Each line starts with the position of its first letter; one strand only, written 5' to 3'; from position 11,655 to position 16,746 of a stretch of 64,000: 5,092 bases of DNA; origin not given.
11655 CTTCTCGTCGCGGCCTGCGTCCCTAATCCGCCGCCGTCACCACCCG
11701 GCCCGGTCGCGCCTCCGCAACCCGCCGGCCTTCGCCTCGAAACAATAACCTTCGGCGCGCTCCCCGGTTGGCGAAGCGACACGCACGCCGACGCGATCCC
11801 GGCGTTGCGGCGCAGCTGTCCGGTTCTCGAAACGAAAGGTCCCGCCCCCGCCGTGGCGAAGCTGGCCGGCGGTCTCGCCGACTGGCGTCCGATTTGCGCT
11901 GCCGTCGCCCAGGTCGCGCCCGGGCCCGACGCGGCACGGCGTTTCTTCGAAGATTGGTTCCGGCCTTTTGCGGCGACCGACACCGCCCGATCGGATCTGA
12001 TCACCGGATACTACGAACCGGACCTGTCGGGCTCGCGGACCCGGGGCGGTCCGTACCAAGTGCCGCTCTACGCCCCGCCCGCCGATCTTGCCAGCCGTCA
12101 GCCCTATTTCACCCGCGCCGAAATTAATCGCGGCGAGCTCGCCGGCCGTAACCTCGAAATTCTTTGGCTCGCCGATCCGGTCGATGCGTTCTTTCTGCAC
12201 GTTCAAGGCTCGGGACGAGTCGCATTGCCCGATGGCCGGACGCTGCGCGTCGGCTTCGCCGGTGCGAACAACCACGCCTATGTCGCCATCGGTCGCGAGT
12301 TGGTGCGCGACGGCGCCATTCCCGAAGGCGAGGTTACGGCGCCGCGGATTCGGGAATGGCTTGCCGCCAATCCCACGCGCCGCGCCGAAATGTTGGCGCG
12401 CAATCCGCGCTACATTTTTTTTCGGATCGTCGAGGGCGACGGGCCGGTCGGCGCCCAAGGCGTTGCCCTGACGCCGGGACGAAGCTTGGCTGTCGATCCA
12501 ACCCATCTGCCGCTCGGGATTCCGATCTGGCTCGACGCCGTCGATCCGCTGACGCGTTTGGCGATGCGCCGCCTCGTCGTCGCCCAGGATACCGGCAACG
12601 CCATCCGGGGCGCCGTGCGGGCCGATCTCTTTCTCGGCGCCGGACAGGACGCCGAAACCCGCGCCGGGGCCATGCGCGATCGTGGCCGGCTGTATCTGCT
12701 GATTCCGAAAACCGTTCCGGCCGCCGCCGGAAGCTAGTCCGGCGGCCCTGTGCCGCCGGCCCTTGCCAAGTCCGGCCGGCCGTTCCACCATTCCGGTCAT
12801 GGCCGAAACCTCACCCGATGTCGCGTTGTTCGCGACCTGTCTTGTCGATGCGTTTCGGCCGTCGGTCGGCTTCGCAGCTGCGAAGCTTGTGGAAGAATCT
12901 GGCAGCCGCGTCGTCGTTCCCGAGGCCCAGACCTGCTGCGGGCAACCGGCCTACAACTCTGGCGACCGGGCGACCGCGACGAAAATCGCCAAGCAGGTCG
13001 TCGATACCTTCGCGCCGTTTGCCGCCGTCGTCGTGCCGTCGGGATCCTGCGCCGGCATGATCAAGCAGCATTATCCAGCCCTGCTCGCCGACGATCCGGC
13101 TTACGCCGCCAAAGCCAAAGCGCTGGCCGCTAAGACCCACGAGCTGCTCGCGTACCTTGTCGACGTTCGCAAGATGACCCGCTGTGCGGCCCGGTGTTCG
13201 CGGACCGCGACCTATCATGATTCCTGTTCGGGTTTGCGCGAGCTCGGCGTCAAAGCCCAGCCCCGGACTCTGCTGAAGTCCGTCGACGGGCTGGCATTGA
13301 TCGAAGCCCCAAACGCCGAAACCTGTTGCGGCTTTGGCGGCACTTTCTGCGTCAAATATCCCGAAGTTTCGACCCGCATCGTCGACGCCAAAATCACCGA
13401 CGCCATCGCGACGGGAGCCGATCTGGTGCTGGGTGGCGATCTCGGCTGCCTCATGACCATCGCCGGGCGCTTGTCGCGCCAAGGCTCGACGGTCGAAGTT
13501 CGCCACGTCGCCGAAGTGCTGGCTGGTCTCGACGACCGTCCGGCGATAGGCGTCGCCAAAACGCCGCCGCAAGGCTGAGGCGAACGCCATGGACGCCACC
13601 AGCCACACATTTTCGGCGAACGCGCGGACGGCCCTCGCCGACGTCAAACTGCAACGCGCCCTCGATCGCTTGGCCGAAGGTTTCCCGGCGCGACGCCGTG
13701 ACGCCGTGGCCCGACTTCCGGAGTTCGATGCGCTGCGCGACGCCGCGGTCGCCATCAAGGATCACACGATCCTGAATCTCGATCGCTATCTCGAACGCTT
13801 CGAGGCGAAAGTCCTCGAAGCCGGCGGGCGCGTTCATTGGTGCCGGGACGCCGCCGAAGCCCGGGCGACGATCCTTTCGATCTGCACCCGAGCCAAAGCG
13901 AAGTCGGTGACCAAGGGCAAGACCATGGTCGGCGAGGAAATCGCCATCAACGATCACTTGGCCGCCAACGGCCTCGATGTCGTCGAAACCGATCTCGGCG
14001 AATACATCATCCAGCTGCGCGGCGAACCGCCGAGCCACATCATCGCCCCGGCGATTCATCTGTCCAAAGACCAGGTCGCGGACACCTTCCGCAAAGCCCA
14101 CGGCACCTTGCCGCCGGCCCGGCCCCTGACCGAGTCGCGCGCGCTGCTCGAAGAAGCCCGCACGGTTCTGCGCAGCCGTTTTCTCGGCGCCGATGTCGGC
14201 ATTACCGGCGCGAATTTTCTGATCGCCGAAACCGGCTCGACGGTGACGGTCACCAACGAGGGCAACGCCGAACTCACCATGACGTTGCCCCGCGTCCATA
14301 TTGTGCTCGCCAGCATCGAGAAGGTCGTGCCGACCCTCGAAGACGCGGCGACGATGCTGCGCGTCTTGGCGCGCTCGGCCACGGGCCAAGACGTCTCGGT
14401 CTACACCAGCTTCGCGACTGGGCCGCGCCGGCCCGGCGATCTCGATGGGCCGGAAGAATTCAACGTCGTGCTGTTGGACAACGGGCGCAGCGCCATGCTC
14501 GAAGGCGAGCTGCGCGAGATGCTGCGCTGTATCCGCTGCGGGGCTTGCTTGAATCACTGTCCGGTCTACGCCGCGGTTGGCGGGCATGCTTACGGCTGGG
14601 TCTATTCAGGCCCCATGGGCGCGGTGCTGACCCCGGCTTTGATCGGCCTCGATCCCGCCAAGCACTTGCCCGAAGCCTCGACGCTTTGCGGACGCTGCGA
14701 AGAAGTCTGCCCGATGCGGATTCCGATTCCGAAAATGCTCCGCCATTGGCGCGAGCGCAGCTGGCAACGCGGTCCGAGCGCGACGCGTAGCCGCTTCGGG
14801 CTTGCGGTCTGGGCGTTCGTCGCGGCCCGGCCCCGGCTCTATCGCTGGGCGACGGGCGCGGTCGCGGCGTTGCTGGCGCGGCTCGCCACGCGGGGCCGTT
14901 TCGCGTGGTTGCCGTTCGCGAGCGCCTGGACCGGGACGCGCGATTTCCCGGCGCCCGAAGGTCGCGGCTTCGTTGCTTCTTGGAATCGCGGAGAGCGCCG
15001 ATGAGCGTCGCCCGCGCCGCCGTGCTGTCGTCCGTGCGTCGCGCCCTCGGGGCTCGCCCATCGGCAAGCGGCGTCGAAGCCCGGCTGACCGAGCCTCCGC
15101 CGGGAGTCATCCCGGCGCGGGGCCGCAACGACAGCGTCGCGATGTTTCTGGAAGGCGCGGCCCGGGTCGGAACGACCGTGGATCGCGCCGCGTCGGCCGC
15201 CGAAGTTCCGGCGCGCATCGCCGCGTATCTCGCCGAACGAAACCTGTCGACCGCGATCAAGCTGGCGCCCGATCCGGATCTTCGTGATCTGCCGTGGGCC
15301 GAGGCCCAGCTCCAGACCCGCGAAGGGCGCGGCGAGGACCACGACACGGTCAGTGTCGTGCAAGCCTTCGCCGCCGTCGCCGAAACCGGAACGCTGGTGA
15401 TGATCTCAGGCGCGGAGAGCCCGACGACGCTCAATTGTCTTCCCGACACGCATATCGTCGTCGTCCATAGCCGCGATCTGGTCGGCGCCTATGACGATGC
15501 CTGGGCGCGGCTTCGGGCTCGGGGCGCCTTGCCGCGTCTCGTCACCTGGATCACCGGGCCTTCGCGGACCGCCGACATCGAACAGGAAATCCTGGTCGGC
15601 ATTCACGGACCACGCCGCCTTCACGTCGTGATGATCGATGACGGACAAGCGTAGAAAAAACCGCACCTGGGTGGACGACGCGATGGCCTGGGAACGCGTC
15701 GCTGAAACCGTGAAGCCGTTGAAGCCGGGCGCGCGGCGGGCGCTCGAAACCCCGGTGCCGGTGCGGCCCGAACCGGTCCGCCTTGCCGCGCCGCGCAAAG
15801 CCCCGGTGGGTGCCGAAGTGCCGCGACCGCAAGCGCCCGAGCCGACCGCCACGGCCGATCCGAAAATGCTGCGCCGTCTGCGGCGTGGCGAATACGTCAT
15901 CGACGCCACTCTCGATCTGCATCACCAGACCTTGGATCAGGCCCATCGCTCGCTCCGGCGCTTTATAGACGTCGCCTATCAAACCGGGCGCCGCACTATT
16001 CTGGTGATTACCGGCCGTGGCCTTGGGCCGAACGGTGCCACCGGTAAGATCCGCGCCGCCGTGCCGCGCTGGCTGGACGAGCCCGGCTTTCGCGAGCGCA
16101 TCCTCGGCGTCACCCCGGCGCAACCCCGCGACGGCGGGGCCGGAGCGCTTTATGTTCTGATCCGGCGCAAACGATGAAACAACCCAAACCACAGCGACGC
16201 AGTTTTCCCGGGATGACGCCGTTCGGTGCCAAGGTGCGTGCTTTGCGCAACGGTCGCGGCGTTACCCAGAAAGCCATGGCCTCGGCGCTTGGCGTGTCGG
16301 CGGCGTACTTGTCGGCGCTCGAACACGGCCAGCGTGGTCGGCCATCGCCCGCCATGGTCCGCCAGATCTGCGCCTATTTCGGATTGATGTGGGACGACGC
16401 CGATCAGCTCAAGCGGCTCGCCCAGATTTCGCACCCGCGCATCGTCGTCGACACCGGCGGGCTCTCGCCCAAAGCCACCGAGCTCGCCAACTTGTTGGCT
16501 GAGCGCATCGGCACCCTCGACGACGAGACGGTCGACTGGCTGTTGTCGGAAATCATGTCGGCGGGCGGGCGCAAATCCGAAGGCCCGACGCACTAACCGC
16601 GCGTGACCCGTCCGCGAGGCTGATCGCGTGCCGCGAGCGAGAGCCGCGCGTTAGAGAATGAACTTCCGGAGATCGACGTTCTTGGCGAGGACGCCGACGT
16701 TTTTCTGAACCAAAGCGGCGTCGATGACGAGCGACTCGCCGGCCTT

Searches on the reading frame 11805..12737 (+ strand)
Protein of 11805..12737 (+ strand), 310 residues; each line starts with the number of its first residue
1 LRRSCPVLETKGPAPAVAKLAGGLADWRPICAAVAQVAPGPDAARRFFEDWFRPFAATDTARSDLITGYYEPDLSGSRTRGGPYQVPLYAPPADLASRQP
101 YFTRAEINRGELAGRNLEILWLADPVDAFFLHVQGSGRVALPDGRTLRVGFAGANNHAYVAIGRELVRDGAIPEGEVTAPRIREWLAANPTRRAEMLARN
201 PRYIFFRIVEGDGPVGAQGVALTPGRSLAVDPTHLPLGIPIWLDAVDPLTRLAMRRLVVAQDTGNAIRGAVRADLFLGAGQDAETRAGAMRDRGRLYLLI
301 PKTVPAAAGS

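Call 74: search_protein_families(library=pfam, proteins=[window:11805-12737:+], max_evalue=0.01)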
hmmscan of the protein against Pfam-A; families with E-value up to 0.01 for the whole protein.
window:11805-12737:+ (310 aa): 2 families
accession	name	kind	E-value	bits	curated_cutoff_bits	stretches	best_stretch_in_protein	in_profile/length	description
PF03562.22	MltA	-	1e-52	178.9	24.3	1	65-207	1-163/163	MltA specific insert domain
PF06725.17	3D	-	3.3e-20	72.5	23.8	1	226-299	1-71/72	3D domain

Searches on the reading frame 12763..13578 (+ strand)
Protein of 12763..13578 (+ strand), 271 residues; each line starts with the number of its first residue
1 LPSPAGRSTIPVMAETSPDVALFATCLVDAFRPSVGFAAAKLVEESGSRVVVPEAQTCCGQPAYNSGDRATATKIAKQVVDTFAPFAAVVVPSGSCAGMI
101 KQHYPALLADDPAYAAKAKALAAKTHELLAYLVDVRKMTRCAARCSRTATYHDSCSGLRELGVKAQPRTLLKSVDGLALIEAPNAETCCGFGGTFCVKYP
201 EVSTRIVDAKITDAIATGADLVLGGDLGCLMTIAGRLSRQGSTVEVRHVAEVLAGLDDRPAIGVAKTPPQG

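Call 11: search_protein_families(library=pfam, proteins=[window:12763-13578:+])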
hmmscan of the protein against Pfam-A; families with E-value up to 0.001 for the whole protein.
window:12763-13578:+ (271 aa): 1 family
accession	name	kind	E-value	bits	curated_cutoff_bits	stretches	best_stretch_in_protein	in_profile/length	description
PF02754.22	CCG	-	1.5e-30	105.5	20.6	2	20-101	1-85/85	Cysteine-rich domain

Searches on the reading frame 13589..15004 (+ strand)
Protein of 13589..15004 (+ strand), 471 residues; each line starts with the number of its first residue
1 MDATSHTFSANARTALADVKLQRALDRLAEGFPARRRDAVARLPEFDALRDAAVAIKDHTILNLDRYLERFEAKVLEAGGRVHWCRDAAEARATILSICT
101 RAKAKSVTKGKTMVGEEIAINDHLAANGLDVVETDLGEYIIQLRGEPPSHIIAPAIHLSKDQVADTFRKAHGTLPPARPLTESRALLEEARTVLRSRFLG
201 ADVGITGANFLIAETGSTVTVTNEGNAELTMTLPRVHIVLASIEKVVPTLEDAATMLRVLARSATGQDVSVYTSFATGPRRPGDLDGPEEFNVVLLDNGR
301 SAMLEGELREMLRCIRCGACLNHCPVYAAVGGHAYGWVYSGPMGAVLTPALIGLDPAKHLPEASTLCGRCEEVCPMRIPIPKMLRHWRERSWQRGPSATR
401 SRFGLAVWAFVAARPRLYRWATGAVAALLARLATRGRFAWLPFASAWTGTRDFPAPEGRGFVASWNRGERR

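Call 11: search_protein_families(library=pfam, proteins=[window:13589-15004:+])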
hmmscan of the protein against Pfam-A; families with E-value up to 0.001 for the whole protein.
window:13589-15004:+ (471 aa): 13 families
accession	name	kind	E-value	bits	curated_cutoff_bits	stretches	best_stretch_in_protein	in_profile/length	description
PF02589.21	LUD_dom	-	5.5e-50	170.1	22.6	1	68-296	1-189/189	LUD domain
PF13183.11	Fer4_8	-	1.1e-13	52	27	1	310-378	1-68/68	4Fe-4S dicluster domain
PF13187.11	Fer4_9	-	4.8e-08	33.3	27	0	297-326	20-49/52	4Fe-4S dicluster domain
PF13534.11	Fer4_17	-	1.2e-07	32.6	22.2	1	313-378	1-60/61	4Fe-4S dicluster domain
PF13237.11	Fer4_10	-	1.1e-06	28.9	25.5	0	313-326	8-21/53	4Fe-4S dicluster domain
PF12838.12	Fer4_7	-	1.3e-06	29.2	27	1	313-377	1-51/52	4Fe-4S dicluster domain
PF00037.32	Fer4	-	1.4e-06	28.3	21.1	1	313-328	7-22/24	4Fe-4S binding domain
PF12797.12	Fer4_2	-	1.2e-05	25.3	24.5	0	312-326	8-22/22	4Fe-4S binding domain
PF12798.12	Fer4_3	-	2.3e-05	25.3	27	0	365-377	2-14/15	4Fe-4S binding domain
PF13484.11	Fer4_16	-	3.3e-05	25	30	1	313-376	1-65/66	4Fe-4S double cluster binding domain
PF12837.12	Fer4_6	-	5.4e-05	23.4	25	0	313-328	8-23/24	4Fe-4S binding domain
PF12800.12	Fer4_4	-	0.00038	21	24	0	313-327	3-17/17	4Fe-4S binding domain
PF11870.13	LutB_C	-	0.00098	19.9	26.8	0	401-463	27-81/88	Lactate utilisation protein B, C-terminal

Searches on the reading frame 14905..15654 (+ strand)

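Call 11: search_protein_families(library=pfam, proteins=[window:14905-15654:+])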
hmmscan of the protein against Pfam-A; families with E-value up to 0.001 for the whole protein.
window:14905-15654:+ (249 aa): 1 family
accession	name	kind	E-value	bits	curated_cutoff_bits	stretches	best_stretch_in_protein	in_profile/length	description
PF02589.21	LUD_dom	-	2.2e-28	99.7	22.6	1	79-244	2-189/189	LUD domain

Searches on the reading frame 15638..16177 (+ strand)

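Call 11: search_protein_families(library=pfam, proteins=[window:15638-16177:+])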
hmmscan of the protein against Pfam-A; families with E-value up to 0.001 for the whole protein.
window:15638-16177:+ (179 aa): 1 family
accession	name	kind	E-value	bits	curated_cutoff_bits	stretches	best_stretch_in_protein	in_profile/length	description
PF01713.27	Smr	-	5.5e-21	74.9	25.7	1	92-176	1-77/77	Smr domain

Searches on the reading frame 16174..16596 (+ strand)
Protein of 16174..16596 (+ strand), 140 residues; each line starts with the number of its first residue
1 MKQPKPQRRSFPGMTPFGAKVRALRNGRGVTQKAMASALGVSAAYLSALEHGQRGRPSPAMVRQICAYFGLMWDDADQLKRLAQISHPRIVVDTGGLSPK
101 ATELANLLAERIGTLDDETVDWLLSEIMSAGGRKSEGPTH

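Call 11: search_protein_families(library=pfam, proteins=[window:16174-16596:+])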
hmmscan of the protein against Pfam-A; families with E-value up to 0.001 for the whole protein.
window:16174-16596:+ (140 aa): 3 families
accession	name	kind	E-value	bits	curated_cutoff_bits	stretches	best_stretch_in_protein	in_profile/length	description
PF13560.12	HTH_31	-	1.6e-15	57.6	27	1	17-75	2-60/64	Helix-turn-helix domain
PF12844.13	HTH_19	-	1.1e-11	44.9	30.2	1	18-71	1-53/64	Helix-turn-helix domain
PF01381.28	HTH_3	-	2.2e-11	44.1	23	1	21-70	1-49/55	Helix-turn-helix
